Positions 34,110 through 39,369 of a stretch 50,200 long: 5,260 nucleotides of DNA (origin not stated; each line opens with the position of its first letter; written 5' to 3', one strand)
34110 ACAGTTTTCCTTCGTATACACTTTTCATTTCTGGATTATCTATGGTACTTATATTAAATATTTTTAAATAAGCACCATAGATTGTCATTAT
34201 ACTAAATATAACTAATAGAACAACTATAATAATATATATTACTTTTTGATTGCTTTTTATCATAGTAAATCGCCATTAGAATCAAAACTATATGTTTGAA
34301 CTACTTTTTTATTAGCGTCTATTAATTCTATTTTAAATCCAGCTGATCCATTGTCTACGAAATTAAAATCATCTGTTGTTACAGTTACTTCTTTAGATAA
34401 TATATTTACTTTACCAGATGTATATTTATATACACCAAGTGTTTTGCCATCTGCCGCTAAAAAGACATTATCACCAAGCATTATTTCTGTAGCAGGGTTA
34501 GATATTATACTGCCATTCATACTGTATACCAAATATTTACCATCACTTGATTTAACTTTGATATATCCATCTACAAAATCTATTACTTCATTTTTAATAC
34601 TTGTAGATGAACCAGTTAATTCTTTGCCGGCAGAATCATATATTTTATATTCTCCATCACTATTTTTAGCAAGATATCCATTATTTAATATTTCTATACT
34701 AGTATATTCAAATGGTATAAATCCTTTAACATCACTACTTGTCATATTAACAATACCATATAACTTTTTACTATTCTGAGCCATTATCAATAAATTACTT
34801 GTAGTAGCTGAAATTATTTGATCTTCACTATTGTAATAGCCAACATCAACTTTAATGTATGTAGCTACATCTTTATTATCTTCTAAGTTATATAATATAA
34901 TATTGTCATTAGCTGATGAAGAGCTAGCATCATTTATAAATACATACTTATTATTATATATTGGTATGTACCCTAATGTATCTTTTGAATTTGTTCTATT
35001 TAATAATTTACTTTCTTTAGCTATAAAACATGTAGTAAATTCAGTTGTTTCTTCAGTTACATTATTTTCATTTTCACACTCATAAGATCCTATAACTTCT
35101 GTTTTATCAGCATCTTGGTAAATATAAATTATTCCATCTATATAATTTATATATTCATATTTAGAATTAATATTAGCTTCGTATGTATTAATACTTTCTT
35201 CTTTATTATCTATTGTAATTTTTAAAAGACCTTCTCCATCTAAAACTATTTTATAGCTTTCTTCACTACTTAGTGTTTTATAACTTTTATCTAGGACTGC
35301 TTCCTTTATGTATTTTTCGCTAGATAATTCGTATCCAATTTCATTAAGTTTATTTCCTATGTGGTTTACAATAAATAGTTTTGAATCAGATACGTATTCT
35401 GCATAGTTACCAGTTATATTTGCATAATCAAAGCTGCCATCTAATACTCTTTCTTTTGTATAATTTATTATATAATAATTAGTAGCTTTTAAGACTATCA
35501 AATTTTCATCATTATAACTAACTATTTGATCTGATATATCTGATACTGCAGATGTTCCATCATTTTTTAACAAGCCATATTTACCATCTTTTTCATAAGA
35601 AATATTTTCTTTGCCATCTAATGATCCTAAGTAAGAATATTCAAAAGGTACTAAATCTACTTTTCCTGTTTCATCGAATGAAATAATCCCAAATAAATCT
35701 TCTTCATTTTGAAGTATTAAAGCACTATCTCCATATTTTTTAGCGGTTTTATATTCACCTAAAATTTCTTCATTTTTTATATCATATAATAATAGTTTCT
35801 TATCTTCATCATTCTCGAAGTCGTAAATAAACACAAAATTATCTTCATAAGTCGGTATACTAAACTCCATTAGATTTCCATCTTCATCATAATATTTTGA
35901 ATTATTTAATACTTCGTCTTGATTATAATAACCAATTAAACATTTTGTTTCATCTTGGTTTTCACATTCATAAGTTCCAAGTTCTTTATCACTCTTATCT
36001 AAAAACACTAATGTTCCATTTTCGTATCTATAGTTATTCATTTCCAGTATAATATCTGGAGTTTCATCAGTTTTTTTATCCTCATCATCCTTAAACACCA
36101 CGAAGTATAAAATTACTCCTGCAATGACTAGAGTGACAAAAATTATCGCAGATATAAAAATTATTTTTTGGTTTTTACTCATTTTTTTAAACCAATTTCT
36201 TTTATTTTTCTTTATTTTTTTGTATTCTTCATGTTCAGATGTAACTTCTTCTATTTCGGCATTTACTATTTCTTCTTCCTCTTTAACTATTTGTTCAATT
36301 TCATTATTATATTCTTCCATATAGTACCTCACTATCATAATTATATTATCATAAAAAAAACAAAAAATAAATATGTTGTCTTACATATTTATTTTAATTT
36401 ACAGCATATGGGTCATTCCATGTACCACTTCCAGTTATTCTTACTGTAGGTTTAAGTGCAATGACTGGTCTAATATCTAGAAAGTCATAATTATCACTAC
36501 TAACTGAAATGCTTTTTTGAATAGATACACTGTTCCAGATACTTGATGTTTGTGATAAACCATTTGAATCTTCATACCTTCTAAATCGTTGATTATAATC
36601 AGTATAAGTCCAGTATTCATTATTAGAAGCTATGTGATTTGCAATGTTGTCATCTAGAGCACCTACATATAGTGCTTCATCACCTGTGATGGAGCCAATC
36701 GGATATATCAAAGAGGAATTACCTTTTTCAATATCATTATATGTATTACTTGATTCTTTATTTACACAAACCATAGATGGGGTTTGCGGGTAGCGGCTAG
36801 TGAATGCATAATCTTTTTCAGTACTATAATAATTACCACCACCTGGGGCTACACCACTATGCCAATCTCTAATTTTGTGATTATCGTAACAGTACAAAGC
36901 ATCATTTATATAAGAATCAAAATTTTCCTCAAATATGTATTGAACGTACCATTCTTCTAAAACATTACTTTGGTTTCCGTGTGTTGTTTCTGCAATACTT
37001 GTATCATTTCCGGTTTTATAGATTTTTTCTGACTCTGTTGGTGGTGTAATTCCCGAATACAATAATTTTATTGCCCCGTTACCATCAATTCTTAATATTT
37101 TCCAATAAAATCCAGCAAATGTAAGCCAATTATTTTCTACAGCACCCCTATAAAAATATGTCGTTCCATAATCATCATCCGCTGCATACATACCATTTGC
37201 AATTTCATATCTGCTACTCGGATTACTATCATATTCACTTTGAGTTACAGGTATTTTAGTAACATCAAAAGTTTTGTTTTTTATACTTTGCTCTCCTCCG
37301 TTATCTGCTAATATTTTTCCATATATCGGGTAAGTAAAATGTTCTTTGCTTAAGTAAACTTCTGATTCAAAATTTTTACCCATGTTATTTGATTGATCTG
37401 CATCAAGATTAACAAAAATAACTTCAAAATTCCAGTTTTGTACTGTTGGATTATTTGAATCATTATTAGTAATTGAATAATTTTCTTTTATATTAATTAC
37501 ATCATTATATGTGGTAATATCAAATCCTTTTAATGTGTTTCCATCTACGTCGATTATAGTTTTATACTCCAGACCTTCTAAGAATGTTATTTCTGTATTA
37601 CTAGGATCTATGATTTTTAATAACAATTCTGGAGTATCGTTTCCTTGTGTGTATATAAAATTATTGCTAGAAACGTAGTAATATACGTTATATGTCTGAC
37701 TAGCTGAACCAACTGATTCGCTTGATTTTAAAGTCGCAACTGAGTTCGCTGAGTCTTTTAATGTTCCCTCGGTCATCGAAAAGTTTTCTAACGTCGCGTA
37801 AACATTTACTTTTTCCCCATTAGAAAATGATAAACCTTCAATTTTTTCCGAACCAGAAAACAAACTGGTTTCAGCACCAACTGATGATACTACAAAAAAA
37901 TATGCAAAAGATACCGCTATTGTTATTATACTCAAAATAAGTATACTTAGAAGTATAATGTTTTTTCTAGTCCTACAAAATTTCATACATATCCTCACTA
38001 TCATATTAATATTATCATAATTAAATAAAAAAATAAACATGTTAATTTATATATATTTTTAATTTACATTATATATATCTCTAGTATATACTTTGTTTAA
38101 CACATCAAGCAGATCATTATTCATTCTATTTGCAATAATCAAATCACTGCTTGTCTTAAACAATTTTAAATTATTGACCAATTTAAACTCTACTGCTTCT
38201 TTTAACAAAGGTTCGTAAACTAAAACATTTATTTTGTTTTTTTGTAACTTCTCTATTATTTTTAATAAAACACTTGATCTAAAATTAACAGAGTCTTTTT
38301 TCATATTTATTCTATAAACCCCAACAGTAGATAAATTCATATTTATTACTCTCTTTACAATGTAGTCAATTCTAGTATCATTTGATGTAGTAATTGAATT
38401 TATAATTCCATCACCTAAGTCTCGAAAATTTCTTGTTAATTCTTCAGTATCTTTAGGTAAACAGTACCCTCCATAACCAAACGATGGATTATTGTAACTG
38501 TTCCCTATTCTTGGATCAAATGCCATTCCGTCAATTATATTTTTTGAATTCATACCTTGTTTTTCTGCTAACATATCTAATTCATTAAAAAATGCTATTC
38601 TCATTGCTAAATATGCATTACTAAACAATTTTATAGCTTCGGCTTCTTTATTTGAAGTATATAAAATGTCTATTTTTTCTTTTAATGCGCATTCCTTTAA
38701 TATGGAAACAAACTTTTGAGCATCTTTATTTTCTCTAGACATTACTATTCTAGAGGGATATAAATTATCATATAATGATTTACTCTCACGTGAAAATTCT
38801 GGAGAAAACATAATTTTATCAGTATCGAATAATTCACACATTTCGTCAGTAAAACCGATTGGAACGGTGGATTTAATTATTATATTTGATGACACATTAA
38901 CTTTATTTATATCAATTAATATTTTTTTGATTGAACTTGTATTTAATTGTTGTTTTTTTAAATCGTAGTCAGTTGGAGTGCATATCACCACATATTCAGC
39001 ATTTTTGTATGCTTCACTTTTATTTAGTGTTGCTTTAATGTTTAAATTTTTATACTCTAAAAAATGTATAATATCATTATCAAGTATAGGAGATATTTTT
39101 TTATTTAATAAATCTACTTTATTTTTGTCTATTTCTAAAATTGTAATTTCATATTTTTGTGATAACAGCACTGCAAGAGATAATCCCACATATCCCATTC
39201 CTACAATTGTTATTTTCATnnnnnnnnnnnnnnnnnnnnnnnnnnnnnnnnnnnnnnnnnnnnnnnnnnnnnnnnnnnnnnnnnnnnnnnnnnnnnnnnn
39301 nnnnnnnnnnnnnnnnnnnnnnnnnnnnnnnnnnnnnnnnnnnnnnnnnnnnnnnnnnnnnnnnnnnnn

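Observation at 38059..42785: Paralog P6 is translationally coupled to an O-antigen-ligase-family protein, a GT2 and UDP-glucose dehydrogenase: candidate dedicated glycosylation module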

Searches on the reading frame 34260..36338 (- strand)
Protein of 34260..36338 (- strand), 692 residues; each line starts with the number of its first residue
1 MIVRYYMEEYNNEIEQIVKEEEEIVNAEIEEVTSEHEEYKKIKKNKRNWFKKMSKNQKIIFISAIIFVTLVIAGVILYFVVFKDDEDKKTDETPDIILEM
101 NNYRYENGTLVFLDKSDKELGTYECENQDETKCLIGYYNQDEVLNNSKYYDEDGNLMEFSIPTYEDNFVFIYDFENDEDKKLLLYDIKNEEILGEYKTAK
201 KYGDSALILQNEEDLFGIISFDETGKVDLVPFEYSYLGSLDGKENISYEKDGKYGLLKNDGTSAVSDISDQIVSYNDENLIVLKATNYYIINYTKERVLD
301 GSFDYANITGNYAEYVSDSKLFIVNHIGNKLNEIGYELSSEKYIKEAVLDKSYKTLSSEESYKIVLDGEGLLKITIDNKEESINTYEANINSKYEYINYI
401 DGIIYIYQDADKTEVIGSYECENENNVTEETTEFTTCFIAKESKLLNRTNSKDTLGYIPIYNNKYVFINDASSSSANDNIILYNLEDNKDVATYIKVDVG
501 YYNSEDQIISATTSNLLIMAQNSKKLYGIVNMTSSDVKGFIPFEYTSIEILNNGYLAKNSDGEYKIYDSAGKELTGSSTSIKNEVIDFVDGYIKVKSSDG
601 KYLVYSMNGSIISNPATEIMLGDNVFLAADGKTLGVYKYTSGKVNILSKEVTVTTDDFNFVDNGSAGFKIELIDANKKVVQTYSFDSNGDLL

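Call 5: search_protein_families(library=pfam, proteins=[window:34260-36338:-], max_evalue=0.01)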
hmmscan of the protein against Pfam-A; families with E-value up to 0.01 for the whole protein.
window:34260-36338:- (692 aa): 2 families
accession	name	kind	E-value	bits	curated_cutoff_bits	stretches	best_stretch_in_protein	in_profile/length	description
PF06024.17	Orf78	-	0.00025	21.7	29.4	1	29-90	35-95/101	Orf78 (ac78)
PF09716.15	ETRAMP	-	0.0089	16.4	29.1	1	34-77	29-71/81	Malarial early transcribed membrane protein (ETRAMP)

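Call 6: search_protein_families(library=ncbifam, proteins=[window:34260-36338:-], max_evalue=0.01)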
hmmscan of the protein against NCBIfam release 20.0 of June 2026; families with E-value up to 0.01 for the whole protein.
window:34260-36338:- (692 aa): 1 family
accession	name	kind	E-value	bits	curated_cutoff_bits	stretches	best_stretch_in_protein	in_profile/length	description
NF046005.2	near_gluc_PtsG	equivalog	0.0027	17.9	45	1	39-76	46-81/85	MPN207a family PTS transporter accessory protein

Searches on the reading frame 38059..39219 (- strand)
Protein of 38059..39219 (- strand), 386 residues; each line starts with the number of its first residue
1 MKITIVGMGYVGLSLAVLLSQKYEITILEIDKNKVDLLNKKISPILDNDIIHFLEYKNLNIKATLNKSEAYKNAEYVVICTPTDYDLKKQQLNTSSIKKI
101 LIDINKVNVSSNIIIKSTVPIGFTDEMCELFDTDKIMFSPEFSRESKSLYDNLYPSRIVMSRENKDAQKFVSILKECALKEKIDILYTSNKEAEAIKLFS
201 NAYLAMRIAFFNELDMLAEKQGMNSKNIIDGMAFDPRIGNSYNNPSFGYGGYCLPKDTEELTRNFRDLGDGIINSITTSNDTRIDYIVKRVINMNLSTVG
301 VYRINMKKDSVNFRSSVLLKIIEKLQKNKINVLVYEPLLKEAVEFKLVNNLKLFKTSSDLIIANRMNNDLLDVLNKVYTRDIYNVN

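Call 5: search_protein_families(library=pfam, proteins=[window:38059-39219:-], max_evalue=0.01)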
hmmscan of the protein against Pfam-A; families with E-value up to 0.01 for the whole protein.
window:38059-39219:- (386 aa): 8 families
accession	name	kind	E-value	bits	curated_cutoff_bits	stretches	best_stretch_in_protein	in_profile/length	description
PF00984.24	UDPG_MGDP_dh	-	1.1e-26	93.2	25.4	1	191-279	1-91/94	UDP-glucose/GDP-mannose dehydrogenase family, central domain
PF03721.20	UDPG_MGDP_dh_N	-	6.6e-26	91.5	27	1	1-170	1-183/187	UDP-glucose/GDP-mannose dehydrogenase family, NAD binding domain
PF03720.21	UDPG_MGDP_dh_C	-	1.1e-09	39.1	30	1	301-372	2-79/103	UDP-glucose/GDP-mannose dehydrogenase family, UDP binding domain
PF02254.24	TrkA_N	-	0.00014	22.6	23.8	1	3-50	1-49/116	TrkA-N domain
PF03807.23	F420_oxidored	-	0.00016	22.6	21.6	1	2-104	1-91/94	NADP oxidoreductase coenzyme F420-dependent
PF01210.29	NAD_Gly3P_dh_N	-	0.00024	21.5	23.1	1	2-85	1-81/158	NAD-dependent glycerol-3-phosphate dehydrogenase N-terminus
PF00056.29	Ldh_1_N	-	0.00084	19.8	27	1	1-81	1-77/141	lactate/malate dehydrogenase, NAD binding domain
PF02737.24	3HCDH_N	-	0.008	16.6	22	0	2-91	1-96/180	3-hydroxyacyl-CoA dehydrogenase, NAD binding domain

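Call 6: search_protein_families(library=ncbifam, proteins=[window:38059-39219:-], max_evalue=0.01)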
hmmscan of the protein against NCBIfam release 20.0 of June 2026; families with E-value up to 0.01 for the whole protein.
window:38059-39219:- (386 aa): 16 families
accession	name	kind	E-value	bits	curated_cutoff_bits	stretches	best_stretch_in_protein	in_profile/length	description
NF011631.0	PRK15057.1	equivalog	3e-134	448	757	1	1-384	1-386/388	UDP-glucose 6-dehydrogenase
TIGR03026.1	NDP-sugDHase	subfamily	2.8e-90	303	189.8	1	1-370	1-391/413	nucleotide sugar dehydrogenase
NF041297.1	UDPGDh_AglM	equivalog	4.1e-40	138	670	1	1-344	1-364/429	UDP-glucose 6-dehydrogenase AglM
NF047673.2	TeichurnBiosyTuaD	equivalog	1.5e-36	126.5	700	1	2-352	3-366/439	UDP-glucose 6-dehydrogenase TuaD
NF040825.1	UDPMaNacDH_Arch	equivalog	7.4e-30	104.1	750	1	1-342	1-354/418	UDP-N-acetyl-D-mannosamine dehydrogenase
NF008286.0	PRK11064.1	equivalog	5.4e-22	77.9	459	1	2-363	5-387/420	UDP-N-acetyl-D-mannosamine dehydrogenase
NF011729.0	PRK15182.1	equivalog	2.8e-10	39.5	592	1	2-340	8-358/425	Vi polysaccharide biosynthesis UDP-N-acetylglucosamine C-6 dehydrogenase TviB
NF007039.0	PRK09496.3-2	equivalog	6.9e-05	21.8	293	1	1-42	1-43/446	Trk system potassium transporter TrkA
NF005093.0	PRK06522.2-4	equivalog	0.00017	21.1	308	1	1-90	4-86/304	2-dehydropantoate 2-reductase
NF007034.0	PRK09496.2-1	subfamily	0.00041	19.4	344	1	1-42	1-42/445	Trk system potassium transporter TrkA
NF004783.0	PRK06129.1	equivalog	0.0011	18.4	347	1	2-91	4-100/315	3-hydroxyacyl-CoA dehydrogenase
TIGR01350.1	lipoamide_DH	equivalog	0.0017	17.1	408.8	1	2-107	172-268/461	dihydrolipoyl dehydrogenase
NF000941.0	PRK00094.1-3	equivalog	0.0023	17.2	423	1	2-85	3-83/336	NAD(P)H-dependent glycerol-3-phosphate dehydrogenase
NF004863.0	PRK06223.1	subfamily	0.0029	16.8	283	1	1-111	4-114/313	malate dehydrogenase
NF007032.0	PRK09496.1-4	equivalog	0.0052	15.8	309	1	1-42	1-43/457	Trk system potassium transporter TrkA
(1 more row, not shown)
